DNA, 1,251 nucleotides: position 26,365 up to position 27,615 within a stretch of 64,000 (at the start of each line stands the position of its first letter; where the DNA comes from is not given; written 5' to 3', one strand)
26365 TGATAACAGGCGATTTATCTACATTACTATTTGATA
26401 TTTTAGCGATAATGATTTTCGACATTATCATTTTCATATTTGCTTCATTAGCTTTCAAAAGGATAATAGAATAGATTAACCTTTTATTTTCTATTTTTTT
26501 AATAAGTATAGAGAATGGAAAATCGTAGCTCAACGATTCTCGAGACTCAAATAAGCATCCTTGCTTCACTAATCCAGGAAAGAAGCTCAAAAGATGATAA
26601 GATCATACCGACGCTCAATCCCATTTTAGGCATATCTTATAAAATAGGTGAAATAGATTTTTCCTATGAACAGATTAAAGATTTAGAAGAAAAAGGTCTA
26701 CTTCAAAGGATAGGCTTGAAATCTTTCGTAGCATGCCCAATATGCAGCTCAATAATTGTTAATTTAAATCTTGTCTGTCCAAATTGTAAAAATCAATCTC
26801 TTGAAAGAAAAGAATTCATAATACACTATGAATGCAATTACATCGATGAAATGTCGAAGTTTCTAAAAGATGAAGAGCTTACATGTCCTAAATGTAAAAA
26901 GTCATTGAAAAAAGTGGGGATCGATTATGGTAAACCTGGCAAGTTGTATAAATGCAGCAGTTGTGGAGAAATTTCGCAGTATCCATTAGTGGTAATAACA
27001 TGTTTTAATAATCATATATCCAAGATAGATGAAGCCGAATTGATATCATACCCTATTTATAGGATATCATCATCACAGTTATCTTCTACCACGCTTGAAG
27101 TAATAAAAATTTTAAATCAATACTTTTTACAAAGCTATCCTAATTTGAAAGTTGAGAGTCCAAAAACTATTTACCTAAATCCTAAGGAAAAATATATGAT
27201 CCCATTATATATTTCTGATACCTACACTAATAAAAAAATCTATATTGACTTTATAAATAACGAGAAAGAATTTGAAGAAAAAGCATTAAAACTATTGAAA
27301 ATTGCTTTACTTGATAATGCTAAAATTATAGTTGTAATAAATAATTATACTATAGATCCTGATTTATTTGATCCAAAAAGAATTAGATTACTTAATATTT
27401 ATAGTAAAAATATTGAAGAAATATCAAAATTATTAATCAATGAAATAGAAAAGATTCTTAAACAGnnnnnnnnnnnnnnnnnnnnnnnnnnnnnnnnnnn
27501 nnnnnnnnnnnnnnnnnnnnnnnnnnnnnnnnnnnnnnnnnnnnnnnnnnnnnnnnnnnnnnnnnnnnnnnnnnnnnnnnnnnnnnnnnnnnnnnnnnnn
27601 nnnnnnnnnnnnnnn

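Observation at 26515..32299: Tandemly duplicated two-gene module: cytosolic 4xCys-pair zinc-ribbon/wHTH protein translationally coupled to a processive membrane GT2 synthase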

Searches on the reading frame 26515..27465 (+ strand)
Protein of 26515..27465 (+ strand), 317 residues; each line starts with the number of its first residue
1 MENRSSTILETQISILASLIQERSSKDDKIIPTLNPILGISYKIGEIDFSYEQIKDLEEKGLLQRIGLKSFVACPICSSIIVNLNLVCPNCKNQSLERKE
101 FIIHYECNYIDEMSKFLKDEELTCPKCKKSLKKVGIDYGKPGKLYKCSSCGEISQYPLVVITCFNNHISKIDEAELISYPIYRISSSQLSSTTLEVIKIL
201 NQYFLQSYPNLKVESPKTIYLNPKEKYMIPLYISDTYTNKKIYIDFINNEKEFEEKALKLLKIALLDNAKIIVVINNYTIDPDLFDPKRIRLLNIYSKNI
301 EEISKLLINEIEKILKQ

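Call 5: search_protein_families(library=pfam, proteins=[window:26515-27465:+], max_evalue=1)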
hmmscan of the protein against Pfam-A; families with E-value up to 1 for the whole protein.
window:26515-27465:+ (317 aa): 22 families
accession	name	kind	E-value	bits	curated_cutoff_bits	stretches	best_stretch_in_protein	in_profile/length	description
PF18551.6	TackOD1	-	1.2e-33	116.7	32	1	50-177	52-179/188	Thaumarchaeal output domain 1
PF09723.15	Zn_ribbon_8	-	6.8e-05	23.2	34.4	1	106-134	10-40/41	Zinc ribbon domain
PF25206.1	DUF7836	-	0.00032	20.9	26.7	1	121-152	7-38/59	Domain of unknown function (DUF7836)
PF23146.2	Zf_IFT144_1st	-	0.001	19.4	27.5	1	73-92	6-25/25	IFT144, first zinc finger domain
PF03966.22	Trm112p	-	0.0034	17.7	22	0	122-177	8-27/40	Trm112p-like protein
PF14570.12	zf-RING_4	-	0.0097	16.1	27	1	71-93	22-45/48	RING/Ubox like zinc-binding domain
PF12773.13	DZR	-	0.011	16.3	27.3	0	88-153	1-33/45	Double zinc ribbon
PF13248.11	Zn_ribbon_3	-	0.012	15.5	27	0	71-91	2-22/26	zinc-ribbon domain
PF12760.12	Zn_ribbon_IS1595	-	0.017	15.5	25.4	1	123-151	20-44/46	Transposase zinc-ribbon domain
PF23783.1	Zn_ribbon_TiaS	-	0.033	14.4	27.3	1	123-156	3-31/41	TiaS C-terminal zinc ribbon domain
PF14088.11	DUF4268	-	0.082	13.4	27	1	221-305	46-131/140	Domain of unknown function (DUF4268)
PF07191.17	Zn_ribbon_6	-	0.085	13.3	25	0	87-134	2-42/67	Double zinc ribbon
PF08842.16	Mfa2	-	0.085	12.9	21.2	1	170-245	208-269/277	Fimbrillin-A associated anchor proteins Mfa1 and Mfa2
PF10601.15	zf-LITAF-like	-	0.15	12.6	23.8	0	71-94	42-65/70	LITAF-like zinc ribbon domain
PF18912.6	DZR_2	-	0.17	12.2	27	1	73-95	9-31/56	Double zinc ribbon domain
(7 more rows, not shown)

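Call 6: search_protein_families(library=ncbifam, proteins=[window:26515-27465:+], max_evalue=1)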
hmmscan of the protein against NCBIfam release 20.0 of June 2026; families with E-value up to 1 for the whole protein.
window:26515-27465:+ (317 aa): 6 families
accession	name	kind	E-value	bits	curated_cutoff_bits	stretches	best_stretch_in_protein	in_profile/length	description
TIGR02605.1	CxxC_CxxC_SSSS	subfamily_domain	0.01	15.9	31.3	1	106-134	10-40/52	FmdB family zinc ribbon protein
NF041374.1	GDCCVxC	domain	0.072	13.4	40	1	121-153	2-33/58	GDCCVxC domain-containing (seleno)protein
NF041909.1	HVO_2753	equivalog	0.1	12.5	80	0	122-151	27-55/59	HVO_2753 family zinc finger protein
NF011683.0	PRK15103.1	equivalog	0.15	11.1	562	1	68-101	217-251/421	membrane integrity-associated transporter subunit PqiA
NF047912.1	ECs_2282_CxxC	subfamily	0.2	11.6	37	2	85-133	2-39/60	ECs_2282 family putative zinc-binding protein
NF011481.0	PRK14890.1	equivalog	0.29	11.2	61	0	119-151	25-57/61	putative Zn-ribbon RNA-binding protein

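Call 10: find_homologous_proteins(query=window:26515-27465:+, max_evalue=0.001)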
Query window:26515-27465:+ (317 aa): 4 proteins with E <= 0.001 among 2192 candidates.
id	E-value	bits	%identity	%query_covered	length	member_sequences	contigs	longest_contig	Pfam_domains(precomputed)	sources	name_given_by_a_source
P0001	2.3e-103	364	54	99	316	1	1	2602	PF18551.7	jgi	-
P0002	1.9e-66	242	47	75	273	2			PF18551.7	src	-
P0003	2.7e-46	176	36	98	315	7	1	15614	PF18551.7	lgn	-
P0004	6.0e-44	168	36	88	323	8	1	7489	PF18551.7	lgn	-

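Call 12: search_solved_structures(query=window:26515-27465:+, max_evalue=1)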
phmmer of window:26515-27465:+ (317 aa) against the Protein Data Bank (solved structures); distinct sequences matched with E-value up to 1: 1.
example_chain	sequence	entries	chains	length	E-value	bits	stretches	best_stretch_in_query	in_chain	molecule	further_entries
6knb_B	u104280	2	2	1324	0.032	16.6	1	34-145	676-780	DNA polymerase D DP2 (DNA polymerase II large) subunit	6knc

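Call 14: find_encoding_contigs(protein=P0003, flank=8000)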
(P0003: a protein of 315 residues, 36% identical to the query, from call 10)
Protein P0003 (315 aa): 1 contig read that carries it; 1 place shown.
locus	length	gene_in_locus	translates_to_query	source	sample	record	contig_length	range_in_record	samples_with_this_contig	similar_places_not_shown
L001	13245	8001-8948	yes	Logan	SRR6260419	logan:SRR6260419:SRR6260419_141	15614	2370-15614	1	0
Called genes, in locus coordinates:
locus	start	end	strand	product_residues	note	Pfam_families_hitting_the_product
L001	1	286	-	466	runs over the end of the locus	PF13632:Glyco_trans_2_3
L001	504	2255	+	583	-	PF19291:TREH_N, PF00723:Glyco_hydro_15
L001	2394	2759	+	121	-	PF00701:DHDPS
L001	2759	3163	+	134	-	PF00294:PfkB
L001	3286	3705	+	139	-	PF00294:PfkB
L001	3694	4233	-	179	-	PF10015:ThermoDBP-RP_arch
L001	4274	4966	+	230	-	-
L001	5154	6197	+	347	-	-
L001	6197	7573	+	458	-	-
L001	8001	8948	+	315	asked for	PF18551:TackOD1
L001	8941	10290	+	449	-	PF00535:Glycos_transf_2, PF13641:Glyco_tranf_2_3, PF13632:Glyco_trans_2_3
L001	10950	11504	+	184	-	-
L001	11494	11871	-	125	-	PF07843:DUF1634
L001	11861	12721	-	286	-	PF01925:TauE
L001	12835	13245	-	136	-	?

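Call 15: find_encoding_contigs(protein=P0004, flank=8000)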
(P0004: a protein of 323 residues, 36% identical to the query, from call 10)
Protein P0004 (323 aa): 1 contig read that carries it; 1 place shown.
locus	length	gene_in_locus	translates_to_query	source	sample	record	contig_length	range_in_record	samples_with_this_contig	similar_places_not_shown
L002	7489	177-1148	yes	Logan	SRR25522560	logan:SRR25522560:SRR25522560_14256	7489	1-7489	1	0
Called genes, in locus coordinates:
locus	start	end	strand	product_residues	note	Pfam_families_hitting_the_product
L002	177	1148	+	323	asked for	PF18551:TackOD1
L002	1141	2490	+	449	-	PF00535:Glycos_transf_2, PF13641:Glyco_tranf_2_3, PF13632:Glyco_trans_2_3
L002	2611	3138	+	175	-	PF05942:PaREP1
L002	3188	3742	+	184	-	-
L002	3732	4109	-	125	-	PF07843:DUF1634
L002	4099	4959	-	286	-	PF01925:TauE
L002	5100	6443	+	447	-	PF00982:Glyco_transf_20, PF00534:Glycos_transf_1, PF20706:GT4-conflict, PF13692:Glyco_trans_1_4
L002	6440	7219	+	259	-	PF00924:MS_channel_2nd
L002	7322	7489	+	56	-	?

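Call 16: find_encoding_contigs(protein=P0001, flank=8000)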
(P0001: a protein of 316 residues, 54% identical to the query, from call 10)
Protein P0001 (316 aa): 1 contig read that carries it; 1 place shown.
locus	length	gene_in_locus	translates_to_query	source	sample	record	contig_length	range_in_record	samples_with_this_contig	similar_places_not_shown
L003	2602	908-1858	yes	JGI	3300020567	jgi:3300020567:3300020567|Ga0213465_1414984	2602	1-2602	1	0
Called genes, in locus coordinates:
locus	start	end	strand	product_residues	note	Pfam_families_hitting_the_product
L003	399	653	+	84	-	-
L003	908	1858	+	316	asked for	PF18551:TackOD1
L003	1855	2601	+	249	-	?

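Call 18: find_related_loci(query=A1, collection=genome_contigs, flank=6000)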
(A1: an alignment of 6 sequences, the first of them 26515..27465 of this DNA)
Query A1 (317 aa) in genome_contigs; peptide patterns used: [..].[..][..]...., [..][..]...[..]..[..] (x = any residue, [..] = any of these).
71 stretches matched a pattern; 4 encode a relative of the query (tblastn E <= 1e-3); 4 distinct loci.
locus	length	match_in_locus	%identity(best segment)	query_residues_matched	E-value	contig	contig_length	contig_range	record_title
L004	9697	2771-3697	35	1-311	3e-49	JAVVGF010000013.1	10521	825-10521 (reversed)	MAG: Thermoproteota archaeon isolate PSS.bin.2 NODE_1036_length_10521_cov_42.896044, whole genome shotgun sequence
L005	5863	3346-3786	44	39-185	6e-45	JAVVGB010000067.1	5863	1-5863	MAG: Thermoproteota archaeon isolate PSS.bin.16 NODE_2393_length_5863_cov_128.823347, whole genome shotgun sequence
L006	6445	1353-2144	30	38-293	5e-34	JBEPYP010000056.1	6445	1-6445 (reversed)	MAG: Thermoproteota archaeon isolate 03V1_S199.concoct.120_sub NODE_7369_length_6445_cov_4.825578, whole genome shotgun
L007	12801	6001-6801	31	34-293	2e-33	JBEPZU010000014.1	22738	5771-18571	MAG: Thermoproteota archaeon isolate 03V1_S199.semibin_refined.032 NODE_1452_length_22738_cov_23.654460, whole genome sh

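Call 25: find_homologous_proteins(query=A1, max_evalue=0.001)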
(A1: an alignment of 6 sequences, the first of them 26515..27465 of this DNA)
Query A1 (6 sequences) (317 aa, profile of the alignment): 19 proteins with E <= 0.001 among 6906 candidates.
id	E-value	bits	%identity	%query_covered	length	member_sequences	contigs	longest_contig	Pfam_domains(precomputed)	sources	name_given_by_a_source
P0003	1.3e-139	483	36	98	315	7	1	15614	PF18551.7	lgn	-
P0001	4.6e-139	481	54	99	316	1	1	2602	PF18551.7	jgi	-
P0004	4.9e-139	481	36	88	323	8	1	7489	PF18551.7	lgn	-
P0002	1.5e-134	466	47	75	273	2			PF18551.7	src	-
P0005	9.9e-97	342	31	91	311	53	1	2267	PF18551.7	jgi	jgi:hypothetical protein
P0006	4.5e-67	244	32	93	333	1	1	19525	PF18551.7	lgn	-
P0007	3.1e-26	110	28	58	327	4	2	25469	PF18551.7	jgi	-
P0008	2.9e-22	97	31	42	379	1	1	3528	PF18551.7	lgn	-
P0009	6.0e-20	90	32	42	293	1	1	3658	PF18551.7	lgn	-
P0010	7.5e-20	89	33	42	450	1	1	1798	PF18551.7,PF14947.13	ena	-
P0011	2.3e-18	84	35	32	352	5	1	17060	PF18551.7,PF00072.31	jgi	-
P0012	2.8e-18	84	30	44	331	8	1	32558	PF08274.18,PF18551.7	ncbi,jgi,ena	-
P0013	8.6e-18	82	33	35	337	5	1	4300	PF18551.7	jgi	jgi:hypothetical protein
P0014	3.1e-17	81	27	60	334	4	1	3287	PF18551.7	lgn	-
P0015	2.9e-16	77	43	25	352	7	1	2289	PF18551.7,PF00072.31,PF08271.18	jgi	-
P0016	2.4e-11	61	35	40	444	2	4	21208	PF18551.7,PF00990.27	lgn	-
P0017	5.4e-11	60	32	32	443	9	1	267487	PF18551.7,PF00990.27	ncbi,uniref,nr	ncbi:diguanylate cyclase domain-containing protein [Enterovibrio paralichthyis]|uniref:TackOD1 domai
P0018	3.6e-9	54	34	21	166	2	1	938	PF18551.7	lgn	-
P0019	3.8e-8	51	25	50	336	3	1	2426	PF18551.7,PF00072.31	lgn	-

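Call 27: find_encoding_contigs(protein=P0006, flank=6000, max_places=2)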
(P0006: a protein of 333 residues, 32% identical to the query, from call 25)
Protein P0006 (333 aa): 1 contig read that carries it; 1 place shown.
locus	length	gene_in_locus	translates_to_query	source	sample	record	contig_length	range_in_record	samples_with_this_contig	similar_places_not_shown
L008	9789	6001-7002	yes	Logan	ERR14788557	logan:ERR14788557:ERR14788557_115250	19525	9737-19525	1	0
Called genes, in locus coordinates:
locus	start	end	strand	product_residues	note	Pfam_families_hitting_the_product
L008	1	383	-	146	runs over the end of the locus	-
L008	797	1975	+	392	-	PF17803:Cadherin_4, PF17892:Cadherin_5, PF17963:Big_9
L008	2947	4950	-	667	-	PF02743:dCache_1 (weak), PF00672:HAMP, PF00512:HisKA, PF02518:HATPase_c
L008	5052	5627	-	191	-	PF00072:Response_reg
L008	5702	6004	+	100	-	-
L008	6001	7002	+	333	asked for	PF18551:TackOD1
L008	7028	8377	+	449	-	PF00535:Glycos_transf_2, PF13641:Glyco_tranf_2_3, PF13632:Glyco_trans_2_3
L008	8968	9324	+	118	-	-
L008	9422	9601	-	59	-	-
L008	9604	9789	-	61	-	?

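Call 28: find_encoding_contigs(protein=P0007, flank=6000, max_places=2)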
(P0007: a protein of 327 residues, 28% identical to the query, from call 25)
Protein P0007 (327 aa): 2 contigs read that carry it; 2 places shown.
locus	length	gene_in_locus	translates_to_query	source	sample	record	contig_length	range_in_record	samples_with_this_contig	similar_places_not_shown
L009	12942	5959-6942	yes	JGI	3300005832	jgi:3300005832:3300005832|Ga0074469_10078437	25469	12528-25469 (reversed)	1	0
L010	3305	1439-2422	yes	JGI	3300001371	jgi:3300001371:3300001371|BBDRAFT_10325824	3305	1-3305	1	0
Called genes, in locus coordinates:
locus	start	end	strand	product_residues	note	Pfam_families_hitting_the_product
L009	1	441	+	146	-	?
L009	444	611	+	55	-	PF04945:YHS (faint)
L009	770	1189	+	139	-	PF02635:DsrE (weak), PF13686:DrsE_2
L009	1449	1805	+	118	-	-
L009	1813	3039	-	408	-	PF03453:MoeA_N, PF00994:MoCF_biosynth, PF03454:MoeA_C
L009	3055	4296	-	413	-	PF03453:MoeA_N, PF00994:MoCF_biosynth, PF03454:MoeA_C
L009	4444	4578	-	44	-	-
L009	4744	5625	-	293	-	PF01261:AP_endonuc_2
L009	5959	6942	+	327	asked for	PF18551:TackOD1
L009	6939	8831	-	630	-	-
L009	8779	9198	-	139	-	-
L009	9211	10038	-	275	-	PF00482:T2SSF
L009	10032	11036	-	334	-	PF00482:T2SSF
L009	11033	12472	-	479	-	PF00437:T2SSE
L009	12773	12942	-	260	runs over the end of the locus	PF02361:CbiQ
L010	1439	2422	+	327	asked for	PF18551:TackOD1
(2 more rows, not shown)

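Call 29: find_encoding_contigs(protein=P0012, flank=6000, max_places=2)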
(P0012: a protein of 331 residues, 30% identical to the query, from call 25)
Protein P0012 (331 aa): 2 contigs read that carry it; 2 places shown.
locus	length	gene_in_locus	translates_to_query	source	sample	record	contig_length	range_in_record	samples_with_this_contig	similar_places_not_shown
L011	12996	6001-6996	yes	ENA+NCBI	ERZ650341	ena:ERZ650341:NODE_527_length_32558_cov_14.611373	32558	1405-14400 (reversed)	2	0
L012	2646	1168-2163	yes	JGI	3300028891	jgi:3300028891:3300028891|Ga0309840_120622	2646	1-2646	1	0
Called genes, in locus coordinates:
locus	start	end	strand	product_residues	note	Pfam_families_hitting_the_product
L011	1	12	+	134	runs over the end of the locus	-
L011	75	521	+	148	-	-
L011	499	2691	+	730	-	-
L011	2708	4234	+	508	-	PF27713:UCP018868 (faint), PF00437:T2SSE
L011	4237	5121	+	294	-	PF00482:T2SSF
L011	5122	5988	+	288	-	PF00482:T2SSF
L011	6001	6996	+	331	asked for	PF18551:TackOD1, PF08274:Zn_Ribbon_YjdM (faint)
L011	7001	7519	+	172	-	PF02830:V4R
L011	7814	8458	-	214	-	PF01895:PhoU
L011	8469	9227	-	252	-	PF00005:ABC_tran, PF02463:SMC_N (weak), PF13304:AAA_21 (weak)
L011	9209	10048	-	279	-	PF00528:BPD_transp_1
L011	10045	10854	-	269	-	PF00528:BPD_transp_1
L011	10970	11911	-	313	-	PF12849:PBP_like_2, PF13531:SBP_bac_11, PF12727:PBP_like (faint)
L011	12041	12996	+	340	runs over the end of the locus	PF04014:MazE_antitoxin, PF01895:PhoU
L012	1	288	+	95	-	?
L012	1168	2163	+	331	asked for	PF18551:TackOD1, PF08274:Zn_Ribbon_YjdM (faint)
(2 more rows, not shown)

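Call 30: find_encoding_contigs(protein=P0011, flank=6000, max_places=2)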
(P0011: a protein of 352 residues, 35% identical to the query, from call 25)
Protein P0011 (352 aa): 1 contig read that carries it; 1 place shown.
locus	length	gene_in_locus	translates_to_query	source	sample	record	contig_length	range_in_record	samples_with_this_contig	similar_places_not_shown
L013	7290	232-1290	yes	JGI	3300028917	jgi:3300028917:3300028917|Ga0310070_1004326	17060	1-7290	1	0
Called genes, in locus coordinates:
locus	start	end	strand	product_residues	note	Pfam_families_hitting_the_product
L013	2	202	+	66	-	?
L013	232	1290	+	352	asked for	PF00072:Response_reg, PF18551:TackOD1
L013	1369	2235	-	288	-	PF00482:T2SSF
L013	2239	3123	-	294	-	PF00482:T2SSF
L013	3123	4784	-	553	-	PF00437:T2SSE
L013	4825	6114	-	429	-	-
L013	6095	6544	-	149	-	-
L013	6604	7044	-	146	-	-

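Call 31: search_protein_representatives(alignment_id=A1)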
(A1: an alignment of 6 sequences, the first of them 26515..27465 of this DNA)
Query: 6 sequences, 319 profile positions. Proteins with E-value up to 0.001 (for the whole library): 2040; up to 1e-10: 1423; up to 1e-30: 34. The best 150 are listed.
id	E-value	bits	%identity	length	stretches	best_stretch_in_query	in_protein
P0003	4.2e-140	482.7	-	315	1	1-316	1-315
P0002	4.8e-135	466.1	-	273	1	3-269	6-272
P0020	6.8e-109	380.1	-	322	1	6-318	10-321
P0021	3.3e-82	292.5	-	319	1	5-313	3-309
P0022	1.5e-71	257.4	-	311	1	16-318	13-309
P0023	1.3e-70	254.4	-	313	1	32-317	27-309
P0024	8.6e-68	245.1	-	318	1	8-313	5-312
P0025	1.2e-65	238.1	-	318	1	19-313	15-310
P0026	2.6e-64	233.6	-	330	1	14-317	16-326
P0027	2.8e-62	227.0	-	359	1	15-313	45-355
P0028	7.0e-62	225.7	-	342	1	19-314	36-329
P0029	1.0e-61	225.1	-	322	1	8-316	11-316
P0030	9.1e-59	215.5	-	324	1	31-312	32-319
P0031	1.7e-56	207.9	-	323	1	31-317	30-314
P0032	9.4e-56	205.5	-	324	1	19-314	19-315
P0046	1.7e-32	129.1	-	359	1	30-317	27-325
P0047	2.9e-32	128.3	-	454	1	8-263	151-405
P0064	3.4e-29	118.3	-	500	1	50-278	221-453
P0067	3.3e-28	115.0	-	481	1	10-191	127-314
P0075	2.1e-27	112.4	-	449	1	55-278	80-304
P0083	1.2e-26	109.9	-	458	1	27-269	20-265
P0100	2.0e-25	105.9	-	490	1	30-170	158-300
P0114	8.9e-25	103.8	-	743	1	53-315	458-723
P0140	1.3e-23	99.9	-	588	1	17-312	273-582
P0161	4.5e-23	98.2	-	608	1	17-169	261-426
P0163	4.7e-23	98.1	-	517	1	53-285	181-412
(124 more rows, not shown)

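Call 34: find_encoding_contigs(protein=P0030, flank=5000, max_places=2)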
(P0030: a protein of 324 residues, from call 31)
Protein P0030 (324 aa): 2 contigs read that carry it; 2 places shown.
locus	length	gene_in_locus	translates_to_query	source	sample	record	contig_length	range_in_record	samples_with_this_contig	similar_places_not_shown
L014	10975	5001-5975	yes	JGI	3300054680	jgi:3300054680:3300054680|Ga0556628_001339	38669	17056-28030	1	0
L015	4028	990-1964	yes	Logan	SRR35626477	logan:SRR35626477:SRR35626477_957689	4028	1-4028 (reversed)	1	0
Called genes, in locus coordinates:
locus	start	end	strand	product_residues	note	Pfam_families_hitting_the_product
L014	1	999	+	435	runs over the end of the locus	PF00999:Na_H_Exchanger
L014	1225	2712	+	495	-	-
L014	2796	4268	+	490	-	PF01566:Nramp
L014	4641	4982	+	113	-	-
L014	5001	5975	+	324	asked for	PF18551:TackOD1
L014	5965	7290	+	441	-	PF13506:Glyco_transf_21, PF13641:Glyco_tranf_2_3, PF00535:Glycos_transf_2, PF13632:Glyco_trans_2_3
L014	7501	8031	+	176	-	PF00072:Response_reg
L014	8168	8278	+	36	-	-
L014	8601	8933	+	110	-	-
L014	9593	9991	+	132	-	-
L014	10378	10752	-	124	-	-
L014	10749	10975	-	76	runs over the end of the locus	-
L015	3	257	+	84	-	?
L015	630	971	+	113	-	-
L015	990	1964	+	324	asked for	PF18551:TackOD1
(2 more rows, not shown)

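Call 37: find_related_loci(query=A3, collection=metagenome_contigs, flank=5000)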
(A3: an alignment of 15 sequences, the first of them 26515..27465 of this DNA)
Query A3 (317 aa) in metagenome_contigs; peptide patterns used: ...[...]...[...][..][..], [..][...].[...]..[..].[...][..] (x = any residue, [..] = any of these).
200 stretches matched a pattern; 52 encode a relative of the query (tblastn E <= 1e-3); 52 distinct loci.
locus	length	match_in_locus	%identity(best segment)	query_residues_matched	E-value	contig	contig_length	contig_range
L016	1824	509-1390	36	13-311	5e-56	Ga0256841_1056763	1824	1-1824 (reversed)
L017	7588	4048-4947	36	14-315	5e-53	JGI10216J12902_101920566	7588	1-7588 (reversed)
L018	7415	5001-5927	36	1-311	2e-50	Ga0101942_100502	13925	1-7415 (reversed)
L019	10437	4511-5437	35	1-311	3e-48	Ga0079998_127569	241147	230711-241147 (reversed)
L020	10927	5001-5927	35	1-311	3e-48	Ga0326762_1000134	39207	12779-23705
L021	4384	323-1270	34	9-311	1e-45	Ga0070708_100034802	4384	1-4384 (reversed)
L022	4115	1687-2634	34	9-311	3e-45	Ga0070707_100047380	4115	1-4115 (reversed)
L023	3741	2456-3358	34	2-295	2e-44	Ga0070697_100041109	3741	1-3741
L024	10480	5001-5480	43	25-185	2e-44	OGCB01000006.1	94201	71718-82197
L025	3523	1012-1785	31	38-295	3e-44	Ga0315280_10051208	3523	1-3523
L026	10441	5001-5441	44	39-185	7e-44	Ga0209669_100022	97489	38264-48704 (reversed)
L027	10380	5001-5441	44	39-185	7e-44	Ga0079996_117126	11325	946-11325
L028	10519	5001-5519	40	38-208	4e-44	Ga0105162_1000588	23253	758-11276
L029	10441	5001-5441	44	39-185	7e-44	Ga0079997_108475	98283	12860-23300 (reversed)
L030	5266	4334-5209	32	25-317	1e-43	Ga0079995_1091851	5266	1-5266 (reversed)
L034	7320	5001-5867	34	13-293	2e-41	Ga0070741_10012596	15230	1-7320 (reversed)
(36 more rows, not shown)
